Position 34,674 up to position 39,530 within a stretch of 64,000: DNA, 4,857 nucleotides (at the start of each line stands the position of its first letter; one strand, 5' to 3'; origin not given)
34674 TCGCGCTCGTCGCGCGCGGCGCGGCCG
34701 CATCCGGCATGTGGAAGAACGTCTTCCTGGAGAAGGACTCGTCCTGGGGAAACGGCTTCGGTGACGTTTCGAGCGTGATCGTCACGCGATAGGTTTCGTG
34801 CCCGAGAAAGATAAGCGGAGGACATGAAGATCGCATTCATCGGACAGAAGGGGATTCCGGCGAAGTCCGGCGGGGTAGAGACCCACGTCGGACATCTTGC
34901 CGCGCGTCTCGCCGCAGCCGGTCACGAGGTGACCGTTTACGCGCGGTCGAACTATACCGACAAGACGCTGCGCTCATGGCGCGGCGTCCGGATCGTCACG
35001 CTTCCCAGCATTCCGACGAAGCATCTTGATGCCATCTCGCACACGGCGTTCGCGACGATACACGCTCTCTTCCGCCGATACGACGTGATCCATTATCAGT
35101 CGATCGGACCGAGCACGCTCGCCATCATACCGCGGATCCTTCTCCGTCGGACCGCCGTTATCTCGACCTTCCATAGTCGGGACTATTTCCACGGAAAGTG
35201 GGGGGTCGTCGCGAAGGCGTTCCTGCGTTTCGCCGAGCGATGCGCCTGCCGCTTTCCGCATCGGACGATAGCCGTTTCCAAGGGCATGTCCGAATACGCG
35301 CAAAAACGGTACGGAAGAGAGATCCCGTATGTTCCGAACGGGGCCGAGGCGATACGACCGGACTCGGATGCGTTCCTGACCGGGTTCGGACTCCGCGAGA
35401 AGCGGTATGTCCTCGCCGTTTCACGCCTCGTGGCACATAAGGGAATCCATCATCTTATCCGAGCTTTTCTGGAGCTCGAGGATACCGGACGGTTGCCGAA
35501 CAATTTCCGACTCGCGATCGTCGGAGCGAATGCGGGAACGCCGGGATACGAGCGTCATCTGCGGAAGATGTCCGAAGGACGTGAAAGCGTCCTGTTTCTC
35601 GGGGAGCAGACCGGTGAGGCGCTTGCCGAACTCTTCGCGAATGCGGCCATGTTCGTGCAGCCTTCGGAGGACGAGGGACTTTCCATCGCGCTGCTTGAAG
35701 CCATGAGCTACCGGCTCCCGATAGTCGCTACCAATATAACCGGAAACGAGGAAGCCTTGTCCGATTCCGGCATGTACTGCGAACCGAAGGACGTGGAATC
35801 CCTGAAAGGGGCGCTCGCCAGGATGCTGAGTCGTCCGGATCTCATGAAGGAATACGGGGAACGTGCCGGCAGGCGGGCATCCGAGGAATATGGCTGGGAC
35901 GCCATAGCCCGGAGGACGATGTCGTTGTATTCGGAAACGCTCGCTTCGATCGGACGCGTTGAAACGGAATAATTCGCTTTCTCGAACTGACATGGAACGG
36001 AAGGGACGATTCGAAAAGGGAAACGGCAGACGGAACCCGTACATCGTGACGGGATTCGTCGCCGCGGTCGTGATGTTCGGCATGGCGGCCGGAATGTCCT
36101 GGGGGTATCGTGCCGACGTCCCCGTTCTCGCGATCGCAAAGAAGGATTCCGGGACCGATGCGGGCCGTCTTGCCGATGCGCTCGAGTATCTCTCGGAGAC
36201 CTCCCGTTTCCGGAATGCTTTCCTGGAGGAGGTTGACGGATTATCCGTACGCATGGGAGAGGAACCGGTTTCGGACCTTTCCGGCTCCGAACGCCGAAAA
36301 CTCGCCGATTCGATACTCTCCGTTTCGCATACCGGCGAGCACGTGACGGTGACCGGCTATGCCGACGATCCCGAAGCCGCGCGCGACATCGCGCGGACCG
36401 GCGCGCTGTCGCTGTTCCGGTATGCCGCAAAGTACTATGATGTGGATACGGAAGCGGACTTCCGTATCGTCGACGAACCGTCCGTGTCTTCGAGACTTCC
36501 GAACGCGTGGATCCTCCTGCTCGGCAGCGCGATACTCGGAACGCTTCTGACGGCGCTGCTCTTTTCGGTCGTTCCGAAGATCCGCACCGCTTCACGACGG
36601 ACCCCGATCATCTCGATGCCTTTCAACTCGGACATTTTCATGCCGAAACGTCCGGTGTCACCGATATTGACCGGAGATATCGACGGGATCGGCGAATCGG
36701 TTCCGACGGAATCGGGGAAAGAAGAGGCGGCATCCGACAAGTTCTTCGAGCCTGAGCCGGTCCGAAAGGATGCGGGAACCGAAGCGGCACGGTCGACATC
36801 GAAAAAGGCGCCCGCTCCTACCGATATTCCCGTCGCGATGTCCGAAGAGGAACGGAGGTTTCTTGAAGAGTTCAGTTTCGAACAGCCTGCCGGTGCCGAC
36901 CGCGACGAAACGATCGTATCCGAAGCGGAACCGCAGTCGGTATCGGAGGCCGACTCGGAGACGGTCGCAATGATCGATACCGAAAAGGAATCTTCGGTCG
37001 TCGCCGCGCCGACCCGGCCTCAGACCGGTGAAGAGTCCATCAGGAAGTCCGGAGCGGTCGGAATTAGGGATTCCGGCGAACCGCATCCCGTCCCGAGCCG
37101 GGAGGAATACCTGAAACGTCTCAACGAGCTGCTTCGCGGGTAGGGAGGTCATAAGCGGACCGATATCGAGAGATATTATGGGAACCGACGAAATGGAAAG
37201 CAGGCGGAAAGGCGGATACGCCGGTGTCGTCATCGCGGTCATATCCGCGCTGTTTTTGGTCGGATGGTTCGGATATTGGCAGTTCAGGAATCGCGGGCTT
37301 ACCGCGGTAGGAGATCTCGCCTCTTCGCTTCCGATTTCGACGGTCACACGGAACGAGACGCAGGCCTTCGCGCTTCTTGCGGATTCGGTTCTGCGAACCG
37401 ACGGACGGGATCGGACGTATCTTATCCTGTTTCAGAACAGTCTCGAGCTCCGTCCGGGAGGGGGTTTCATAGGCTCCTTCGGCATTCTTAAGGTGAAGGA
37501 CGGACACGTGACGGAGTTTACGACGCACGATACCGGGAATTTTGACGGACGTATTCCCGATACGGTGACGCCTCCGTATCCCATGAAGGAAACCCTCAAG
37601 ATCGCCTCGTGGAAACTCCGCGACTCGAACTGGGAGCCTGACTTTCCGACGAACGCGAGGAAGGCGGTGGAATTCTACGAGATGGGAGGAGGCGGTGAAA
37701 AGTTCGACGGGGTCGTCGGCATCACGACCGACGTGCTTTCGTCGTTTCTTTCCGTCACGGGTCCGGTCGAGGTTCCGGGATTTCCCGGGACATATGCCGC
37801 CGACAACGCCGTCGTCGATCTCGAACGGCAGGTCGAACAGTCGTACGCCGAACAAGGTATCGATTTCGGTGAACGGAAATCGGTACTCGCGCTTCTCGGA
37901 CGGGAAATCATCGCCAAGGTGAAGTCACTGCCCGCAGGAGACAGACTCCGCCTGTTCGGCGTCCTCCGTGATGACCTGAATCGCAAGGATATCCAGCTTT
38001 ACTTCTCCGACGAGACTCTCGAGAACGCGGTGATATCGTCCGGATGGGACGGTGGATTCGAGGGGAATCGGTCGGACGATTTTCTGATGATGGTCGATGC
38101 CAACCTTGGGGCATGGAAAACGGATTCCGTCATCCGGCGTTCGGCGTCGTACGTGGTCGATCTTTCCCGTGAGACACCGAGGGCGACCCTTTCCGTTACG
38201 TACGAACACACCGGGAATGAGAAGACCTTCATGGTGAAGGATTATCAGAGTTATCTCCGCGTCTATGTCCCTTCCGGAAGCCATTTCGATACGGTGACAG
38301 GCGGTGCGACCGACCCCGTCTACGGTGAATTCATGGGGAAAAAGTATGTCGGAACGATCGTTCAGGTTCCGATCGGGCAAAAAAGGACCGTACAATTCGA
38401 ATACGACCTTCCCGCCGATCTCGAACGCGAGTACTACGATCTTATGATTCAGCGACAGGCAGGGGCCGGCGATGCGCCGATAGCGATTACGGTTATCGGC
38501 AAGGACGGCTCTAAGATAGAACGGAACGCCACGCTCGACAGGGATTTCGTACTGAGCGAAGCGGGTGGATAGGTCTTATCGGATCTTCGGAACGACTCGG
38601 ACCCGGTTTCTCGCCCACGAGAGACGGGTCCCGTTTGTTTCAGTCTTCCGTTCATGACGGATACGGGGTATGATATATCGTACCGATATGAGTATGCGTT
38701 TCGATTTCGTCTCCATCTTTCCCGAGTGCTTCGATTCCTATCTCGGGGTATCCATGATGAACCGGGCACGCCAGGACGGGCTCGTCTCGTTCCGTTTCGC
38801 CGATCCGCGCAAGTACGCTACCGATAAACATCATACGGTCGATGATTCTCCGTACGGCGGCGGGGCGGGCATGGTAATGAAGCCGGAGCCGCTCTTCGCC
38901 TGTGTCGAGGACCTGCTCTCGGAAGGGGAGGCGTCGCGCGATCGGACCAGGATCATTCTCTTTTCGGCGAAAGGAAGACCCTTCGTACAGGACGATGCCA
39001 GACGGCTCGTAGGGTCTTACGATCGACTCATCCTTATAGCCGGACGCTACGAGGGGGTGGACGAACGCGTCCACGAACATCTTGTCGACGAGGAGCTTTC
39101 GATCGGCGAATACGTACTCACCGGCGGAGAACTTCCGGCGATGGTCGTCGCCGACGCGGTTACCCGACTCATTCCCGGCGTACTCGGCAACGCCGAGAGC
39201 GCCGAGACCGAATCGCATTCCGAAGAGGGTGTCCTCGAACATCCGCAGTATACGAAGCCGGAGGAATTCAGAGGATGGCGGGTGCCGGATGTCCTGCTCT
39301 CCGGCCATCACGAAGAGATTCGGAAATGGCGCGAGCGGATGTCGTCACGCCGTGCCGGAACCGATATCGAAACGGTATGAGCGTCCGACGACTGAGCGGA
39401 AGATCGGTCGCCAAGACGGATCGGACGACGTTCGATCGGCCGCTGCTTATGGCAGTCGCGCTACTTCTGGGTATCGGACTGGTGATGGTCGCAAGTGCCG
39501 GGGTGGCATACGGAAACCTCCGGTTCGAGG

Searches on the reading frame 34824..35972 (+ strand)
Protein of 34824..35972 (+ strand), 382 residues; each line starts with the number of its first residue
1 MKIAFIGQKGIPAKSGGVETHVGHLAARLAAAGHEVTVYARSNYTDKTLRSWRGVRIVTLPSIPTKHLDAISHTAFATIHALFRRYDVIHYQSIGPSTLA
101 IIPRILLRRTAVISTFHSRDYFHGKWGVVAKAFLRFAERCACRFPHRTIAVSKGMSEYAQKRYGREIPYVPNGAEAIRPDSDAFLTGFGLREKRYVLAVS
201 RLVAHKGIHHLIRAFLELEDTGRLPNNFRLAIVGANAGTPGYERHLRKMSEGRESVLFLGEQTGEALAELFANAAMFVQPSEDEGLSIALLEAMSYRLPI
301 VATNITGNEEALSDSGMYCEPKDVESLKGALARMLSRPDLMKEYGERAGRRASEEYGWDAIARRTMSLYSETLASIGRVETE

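Call 94: search_protein_families(library=pfam, proteins=[window:34824-35972:+], max_evalue=0.001)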
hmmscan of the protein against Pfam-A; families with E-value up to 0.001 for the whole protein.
window:34824-35972:+ (382 aa): 7 families
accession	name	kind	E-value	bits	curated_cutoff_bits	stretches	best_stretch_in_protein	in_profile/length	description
PF00534.26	Glycos_transf_1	-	8.3e-30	104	26.4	1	192-348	14-169/172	Glycosyl transferases group 1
PF13692.12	Glyco_trans_1_4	-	4.3e-26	92.3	27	1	194-336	2-141/142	Glycosyl transferases group 1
PF13439.12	Glyco_transf_4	-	3.7e-24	86.1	28.5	1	16-174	2-166/170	Glycosyltransferase Family 4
PF13579.12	Glyco_trans_4_4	-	9.5e-19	68.7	29.7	1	16-173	1-158/158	Glycosyl transferase 4-like domain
PF20706.3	GT4-conflict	-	2.6e-12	46.8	26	1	193-360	197-380/385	Family 4 Glycosyltransferase in conflict systems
PF09314.17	DUF1972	-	1.1e-06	28.9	25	0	4-32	5-33/186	Domain of unknown function (DUF1972)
PF13524.12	Glyco_trans_1_2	-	2.6e-06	27.9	25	1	226-365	13-142/144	Glycosyl transferase-like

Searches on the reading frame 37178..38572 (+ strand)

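Call 94: search_protein_families(library=pfam, proteins=[window:37178-38572:+], max_evalue=0.001)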
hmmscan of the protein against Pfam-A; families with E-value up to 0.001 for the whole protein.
window:37178-38572:+ (464 aa): 1 family
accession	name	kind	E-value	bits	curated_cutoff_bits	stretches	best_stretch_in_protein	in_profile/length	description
PF13196.11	DUF4012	-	1.8e-29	103.6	28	1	78-218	3-142/144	Protein of unknown function (DUF4012)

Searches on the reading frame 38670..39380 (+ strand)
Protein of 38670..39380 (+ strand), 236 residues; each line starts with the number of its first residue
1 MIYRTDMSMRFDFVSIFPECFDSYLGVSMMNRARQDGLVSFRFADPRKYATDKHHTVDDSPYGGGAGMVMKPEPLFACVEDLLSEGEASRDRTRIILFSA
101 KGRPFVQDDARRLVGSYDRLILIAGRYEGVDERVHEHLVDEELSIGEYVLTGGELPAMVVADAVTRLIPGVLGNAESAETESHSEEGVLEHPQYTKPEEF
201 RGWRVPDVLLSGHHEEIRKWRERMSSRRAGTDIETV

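Call 94: search_protein_families(library=pfam, proteins=[window:38670-39380:+], max_evalue=0.001)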
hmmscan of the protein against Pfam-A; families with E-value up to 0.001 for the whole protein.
window:38670-39380:+ (236 aa): 1 family
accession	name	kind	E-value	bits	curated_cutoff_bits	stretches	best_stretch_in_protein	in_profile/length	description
PF01746.26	tRNA_m1G_MT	-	2.5e-55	187.7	27.3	1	30-228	1-189/195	tRNA (Guanine-1)-methyltransferase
